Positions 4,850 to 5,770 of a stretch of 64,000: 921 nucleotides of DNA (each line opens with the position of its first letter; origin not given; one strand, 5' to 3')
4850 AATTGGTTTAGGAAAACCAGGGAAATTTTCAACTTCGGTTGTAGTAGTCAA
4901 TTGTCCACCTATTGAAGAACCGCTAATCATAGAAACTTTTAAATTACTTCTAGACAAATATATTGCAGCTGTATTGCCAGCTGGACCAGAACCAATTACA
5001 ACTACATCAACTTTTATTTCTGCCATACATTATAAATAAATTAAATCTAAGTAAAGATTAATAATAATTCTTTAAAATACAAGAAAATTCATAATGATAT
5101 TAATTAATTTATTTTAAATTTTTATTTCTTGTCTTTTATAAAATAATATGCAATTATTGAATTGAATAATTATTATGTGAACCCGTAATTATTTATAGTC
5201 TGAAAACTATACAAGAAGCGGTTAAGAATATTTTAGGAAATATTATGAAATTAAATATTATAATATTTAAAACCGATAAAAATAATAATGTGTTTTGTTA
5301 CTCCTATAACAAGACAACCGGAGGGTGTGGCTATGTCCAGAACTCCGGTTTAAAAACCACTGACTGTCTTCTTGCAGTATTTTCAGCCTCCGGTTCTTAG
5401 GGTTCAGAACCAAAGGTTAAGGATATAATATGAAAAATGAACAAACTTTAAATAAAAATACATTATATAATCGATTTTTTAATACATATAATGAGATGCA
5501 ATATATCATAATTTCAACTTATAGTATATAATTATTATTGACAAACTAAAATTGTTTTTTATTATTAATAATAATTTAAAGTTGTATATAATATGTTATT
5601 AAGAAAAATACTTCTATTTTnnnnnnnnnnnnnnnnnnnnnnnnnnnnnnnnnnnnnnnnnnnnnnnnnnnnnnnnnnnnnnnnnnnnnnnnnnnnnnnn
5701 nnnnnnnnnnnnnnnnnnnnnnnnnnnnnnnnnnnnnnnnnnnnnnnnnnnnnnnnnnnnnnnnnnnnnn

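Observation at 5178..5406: The repeat core looks like a structured RNA of unknown family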

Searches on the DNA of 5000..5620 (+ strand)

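Call 9: search_rna_families(source=window, start=5000, end=5620, threshold=evalue, max_evalue=10, show_alignments=3)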
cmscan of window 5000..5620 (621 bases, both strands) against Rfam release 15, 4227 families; matches with E-value up to 10: 3.
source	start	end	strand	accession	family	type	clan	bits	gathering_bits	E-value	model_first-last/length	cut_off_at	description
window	5147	5209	-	RF03161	S15-Flavobacteria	Cis-reg; leader;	CL00121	23.4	46.5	1.1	1-66/66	no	S15-Flavobacteria ribosomal protein leader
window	5371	5400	-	RF01360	CRISPR-DR47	Gene; CRISPR;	-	17.6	39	1.7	1-37/37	no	CRISPR RNA direct repeat element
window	5381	5482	-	RF01289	snoR17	Gene; snRNA; snoRNA; CD-box;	-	17.3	60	6.4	1-110/110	no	Small nucleolar RNA snoR17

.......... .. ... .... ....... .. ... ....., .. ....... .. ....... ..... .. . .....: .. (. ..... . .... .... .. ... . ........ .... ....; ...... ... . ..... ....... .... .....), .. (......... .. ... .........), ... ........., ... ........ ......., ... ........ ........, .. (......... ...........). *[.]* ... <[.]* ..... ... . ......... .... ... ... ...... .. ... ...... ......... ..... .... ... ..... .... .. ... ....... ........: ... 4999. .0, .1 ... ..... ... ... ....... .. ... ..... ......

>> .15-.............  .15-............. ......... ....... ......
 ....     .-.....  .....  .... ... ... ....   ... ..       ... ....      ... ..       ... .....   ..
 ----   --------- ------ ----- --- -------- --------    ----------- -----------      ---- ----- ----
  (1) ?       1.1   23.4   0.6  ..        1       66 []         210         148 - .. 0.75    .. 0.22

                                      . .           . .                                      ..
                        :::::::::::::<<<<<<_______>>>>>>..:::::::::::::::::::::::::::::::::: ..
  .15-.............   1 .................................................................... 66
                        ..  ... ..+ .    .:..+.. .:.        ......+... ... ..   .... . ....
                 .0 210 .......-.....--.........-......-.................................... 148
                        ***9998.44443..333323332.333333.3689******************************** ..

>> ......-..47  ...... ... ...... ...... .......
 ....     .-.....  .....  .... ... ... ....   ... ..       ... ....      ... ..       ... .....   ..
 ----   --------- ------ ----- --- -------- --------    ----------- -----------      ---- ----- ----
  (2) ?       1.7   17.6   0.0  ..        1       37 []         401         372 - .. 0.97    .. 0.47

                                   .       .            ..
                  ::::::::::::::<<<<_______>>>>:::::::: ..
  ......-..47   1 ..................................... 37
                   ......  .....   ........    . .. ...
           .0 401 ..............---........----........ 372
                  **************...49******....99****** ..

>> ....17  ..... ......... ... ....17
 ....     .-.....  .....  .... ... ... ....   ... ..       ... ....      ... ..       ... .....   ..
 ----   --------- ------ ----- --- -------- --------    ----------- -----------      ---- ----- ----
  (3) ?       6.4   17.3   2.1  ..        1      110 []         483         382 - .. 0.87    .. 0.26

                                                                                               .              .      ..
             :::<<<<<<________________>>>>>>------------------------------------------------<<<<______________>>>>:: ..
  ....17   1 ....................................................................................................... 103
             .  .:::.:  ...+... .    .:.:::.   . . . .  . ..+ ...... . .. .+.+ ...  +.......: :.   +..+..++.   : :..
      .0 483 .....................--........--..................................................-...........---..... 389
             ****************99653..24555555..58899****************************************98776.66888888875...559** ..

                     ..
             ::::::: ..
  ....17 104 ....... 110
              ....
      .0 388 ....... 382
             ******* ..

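Call 15: search_dna_similar(query=window:5100-5460:+, collection=plasmids, mode=distant)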
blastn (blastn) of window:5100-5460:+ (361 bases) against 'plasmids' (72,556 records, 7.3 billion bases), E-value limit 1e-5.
No match.

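Call 16: search_dna_similar(query=window:5100-5460:+, collection=phages, mode=distant)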
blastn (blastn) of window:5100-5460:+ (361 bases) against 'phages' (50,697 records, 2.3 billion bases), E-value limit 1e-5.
No match.
